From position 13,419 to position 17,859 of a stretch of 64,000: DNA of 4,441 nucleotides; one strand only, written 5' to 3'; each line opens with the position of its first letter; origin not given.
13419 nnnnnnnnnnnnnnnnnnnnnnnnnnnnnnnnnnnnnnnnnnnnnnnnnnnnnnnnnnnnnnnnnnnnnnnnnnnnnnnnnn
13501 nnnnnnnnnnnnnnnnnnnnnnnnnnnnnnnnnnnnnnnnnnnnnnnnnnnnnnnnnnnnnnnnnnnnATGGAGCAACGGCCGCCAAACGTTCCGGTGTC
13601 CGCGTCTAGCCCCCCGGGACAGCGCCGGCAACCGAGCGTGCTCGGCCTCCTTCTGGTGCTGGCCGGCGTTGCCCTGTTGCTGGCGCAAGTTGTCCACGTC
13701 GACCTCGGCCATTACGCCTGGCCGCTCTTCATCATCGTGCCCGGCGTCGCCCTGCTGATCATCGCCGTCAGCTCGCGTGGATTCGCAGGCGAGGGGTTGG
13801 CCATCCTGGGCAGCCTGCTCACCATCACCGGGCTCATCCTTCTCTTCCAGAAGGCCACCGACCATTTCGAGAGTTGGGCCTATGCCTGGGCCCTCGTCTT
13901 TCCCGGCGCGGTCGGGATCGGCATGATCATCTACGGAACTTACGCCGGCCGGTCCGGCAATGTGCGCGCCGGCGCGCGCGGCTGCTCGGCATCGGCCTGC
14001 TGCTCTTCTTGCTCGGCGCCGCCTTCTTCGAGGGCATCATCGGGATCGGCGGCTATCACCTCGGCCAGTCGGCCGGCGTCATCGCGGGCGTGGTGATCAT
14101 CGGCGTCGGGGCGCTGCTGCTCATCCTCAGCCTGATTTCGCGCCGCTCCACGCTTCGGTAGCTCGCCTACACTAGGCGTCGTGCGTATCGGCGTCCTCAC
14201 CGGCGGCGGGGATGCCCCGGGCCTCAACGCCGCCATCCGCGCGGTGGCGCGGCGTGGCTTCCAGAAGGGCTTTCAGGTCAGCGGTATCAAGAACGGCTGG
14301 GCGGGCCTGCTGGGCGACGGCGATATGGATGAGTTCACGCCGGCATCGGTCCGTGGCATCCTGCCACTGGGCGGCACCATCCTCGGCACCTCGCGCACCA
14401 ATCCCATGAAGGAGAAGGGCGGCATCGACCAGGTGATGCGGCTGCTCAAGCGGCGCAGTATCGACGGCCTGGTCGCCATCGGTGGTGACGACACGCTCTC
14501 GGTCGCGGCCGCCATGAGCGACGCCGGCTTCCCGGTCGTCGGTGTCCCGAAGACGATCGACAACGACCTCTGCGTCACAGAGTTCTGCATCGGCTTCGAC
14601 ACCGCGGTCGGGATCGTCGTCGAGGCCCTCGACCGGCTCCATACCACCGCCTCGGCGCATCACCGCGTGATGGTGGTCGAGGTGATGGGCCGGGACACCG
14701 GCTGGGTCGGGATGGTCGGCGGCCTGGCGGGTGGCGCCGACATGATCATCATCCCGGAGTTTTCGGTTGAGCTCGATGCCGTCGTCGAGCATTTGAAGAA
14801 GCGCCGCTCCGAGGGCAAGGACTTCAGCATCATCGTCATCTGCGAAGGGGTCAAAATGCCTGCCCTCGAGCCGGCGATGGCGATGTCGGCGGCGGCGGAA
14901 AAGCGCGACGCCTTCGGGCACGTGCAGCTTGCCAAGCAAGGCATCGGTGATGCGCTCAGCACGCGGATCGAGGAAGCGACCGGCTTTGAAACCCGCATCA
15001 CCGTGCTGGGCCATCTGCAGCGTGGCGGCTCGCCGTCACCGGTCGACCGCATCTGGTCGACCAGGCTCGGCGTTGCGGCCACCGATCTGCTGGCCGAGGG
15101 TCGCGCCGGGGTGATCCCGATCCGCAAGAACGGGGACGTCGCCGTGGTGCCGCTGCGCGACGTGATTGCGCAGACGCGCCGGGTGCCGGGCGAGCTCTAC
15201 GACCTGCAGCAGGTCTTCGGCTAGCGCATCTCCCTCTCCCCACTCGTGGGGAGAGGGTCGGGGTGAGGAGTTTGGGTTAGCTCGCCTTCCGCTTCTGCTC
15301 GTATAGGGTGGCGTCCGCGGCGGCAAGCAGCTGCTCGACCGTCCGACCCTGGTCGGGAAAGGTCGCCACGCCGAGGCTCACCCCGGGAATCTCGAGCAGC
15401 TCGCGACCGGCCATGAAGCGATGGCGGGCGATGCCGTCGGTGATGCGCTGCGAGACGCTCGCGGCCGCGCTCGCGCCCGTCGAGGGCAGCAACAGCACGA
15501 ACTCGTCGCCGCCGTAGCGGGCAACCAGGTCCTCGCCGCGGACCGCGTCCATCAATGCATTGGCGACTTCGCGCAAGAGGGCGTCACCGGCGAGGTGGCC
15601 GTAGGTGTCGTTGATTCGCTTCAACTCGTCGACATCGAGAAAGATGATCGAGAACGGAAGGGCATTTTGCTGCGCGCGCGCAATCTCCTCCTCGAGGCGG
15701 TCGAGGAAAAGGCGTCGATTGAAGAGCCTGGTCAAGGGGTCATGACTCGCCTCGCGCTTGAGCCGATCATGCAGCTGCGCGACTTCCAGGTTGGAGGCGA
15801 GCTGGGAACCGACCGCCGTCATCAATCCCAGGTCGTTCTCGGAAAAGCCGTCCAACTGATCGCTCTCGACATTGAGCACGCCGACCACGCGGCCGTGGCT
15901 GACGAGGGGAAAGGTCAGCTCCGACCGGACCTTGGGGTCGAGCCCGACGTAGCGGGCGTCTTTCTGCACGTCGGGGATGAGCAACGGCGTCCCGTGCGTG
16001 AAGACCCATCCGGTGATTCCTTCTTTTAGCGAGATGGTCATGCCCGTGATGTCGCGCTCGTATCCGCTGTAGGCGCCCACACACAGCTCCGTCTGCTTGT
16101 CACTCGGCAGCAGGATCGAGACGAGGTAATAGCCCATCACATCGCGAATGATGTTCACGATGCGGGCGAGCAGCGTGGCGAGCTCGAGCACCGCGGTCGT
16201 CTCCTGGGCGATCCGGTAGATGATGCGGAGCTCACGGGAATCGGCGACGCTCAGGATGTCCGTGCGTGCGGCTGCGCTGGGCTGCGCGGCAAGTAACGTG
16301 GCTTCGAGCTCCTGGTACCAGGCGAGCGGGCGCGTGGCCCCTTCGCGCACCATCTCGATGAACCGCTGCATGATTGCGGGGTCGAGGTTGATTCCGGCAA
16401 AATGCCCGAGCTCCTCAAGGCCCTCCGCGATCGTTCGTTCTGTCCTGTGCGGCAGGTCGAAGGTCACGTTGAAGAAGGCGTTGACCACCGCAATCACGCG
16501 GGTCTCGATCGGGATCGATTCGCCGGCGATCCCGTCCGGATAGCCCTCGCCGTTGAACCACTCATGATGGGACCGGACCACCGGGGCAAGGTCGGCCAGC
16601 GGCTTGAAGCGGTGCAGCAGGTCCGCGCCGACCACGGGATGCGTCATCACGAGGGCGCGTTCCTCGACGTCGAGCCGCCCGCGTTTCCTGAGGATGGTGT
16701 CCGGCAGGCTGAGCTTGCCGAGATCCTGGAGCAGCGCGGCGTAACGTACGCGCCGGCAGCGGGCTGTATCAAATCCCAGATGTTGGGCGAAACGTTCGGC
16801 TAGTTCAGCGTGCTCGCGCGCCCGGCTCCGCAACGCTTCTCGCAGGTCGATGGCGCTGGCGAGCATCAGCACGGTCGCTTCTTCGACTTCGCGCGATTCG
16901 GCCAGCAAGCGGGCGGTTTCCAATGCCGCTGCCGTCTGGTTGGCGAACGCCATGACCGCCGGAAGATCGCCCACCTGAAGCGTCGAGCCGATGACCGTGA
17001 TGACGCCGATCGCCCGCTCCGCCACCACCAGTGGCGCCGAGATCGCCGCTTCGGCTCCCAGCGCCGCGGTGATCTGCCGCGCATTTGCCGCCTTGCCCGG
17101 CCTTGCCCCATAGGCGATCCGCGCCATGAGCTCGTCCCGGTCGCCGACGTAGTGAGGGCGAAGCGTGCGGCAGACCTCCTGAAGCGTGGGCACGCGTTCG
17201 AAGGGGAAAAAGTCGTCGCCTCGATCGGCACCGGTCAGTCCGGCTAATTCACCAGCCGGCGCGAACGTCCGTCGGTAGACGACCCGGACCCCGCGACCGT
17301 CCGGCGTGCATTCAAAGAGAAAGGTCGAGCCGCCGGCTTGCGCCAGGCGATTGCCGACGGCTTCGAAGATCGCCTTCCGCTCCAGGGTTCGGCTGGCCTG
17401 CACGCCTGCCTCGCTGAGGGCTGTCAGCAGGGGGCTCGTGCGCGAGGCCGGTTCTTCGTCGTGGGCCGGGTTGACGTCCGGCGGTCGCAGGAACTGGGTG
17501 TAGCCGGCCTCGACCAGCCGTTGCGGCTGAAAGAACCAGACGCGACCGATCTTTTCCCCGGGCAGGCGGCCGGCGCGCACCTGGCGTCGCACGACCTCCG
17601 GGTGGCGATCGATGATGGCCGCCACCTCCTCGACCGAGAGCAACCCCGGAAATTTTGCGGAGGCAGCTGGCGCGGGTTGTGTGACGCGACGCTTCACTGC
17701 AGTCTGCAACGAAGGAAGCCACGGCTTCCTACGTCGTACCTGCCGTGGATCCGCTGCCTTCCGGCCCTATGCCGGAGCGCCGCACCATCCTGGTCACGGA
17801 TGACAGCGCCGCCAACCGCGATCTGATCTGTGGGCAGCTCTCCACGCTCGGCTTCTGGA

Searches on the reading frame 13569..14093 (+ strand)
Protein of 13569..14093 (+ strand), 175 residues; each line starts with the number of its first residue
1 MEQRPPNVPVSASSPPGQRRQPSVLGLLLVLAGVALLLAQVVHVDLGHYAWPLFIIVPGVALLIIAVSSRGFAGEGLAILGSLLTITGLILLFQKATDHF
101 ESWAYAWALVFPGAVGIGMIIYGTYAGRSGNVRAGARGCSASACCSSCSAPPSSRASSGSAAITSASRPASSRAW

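Call 19: search_protein_families(library=pfam, proteins=[window:13569-14093:+], max_evalue=0.01)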
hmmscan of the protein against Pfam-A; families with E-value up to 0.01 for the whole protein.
window:13569-14093:+ (175 aa): 3 families
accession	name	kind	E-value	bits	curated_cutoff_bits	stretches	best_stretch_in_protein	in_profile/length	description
PF18917.5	LiaI-LiaF-like_TM1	-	9.7e-06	26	27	1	24-63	2-42/42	LiaI-LiaF-like transmembrane region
PF22570.1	LiaF-TM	-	7.2e-05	24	27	1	24-121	1-92/98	LiaF transmembrane domain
PF24369.1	DUF7525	-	0.0019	18.6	27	1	74-111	9-46/57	Family of unknown function (DUF7525)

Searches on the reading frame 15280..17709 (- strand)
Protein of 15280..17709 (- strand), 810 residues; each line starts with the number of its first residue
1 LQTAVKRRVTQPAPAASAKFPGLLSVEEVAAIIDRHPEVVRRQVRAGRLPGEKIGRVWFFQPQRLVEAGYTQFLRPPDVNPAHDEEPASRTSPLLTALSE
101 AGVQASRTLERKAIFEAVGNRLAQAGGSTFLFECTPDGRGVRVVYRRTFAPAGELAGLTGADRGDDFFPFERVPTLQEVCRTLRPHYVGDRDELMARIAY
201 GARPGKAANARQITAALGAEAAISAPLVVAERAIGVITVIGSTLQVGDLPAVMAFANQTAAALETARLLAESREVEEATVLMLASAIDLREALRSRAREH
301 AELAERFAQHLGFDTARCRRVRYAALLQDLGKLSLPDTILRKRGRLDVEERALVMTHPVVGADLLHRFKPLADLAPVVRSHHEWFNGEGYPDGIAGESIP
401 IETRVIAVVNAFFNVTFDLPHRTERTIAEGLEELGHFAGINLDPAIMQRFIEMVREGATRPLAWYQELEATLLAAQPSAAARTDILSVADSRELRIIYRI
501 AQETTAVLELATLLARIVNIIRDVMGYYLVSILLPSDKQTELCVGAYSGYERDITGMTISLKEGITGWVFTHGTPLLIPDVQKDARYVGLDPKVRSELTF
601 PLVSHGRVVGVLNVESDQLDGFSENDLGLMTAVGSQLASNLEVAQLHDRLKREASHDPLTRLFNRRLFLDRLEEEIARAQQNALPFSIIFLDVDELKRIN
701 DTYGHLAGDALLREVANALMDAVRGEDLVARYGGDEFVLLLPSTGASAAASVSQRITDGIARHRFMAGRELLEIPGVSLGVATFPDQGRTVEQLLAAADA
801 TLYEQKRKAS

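Call 19: search_protein_families(library=pfam, proteins=[window:15280-17709:-], max_evalue=0.01)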
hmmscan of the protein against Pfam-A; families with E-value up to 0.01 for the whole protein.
window:15280-17709:- (810 aa): 8 families
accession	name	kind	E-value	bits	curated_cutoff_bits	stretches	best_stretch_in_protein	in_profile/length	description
PF00990.26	GGDEF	-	6e-46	156.6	23.8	1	654-808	1-157/161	Diguanylate cyclase, GGDEF domain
PF13487.12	HD_5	-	2.1e-31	109.4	27.2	1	286-446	6-170/170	HD domain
PF13185.12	GAF_2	-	1.1e-22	81.1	28.6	1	509-642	3-136/136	GAF domain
PF01590.32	GAF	-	5.8e-22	79.1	22.4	2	510-639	2-131/133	GAF domain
PF13492.12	GAF_3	-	4e-11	43.9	27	1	513-642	5-128/129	GAF domain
PF01966.28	HD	-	3.6e-09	37.4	22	1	299-409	7-110/116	HD domain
PF12728.13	HTH_17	-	2.3e-06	28.2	27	1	23-63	1-41/51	Helix-turn-helix domain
PF08668.18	HDOD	-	0.0041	17.1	22.9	0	290-383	92-195/196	HDOD domain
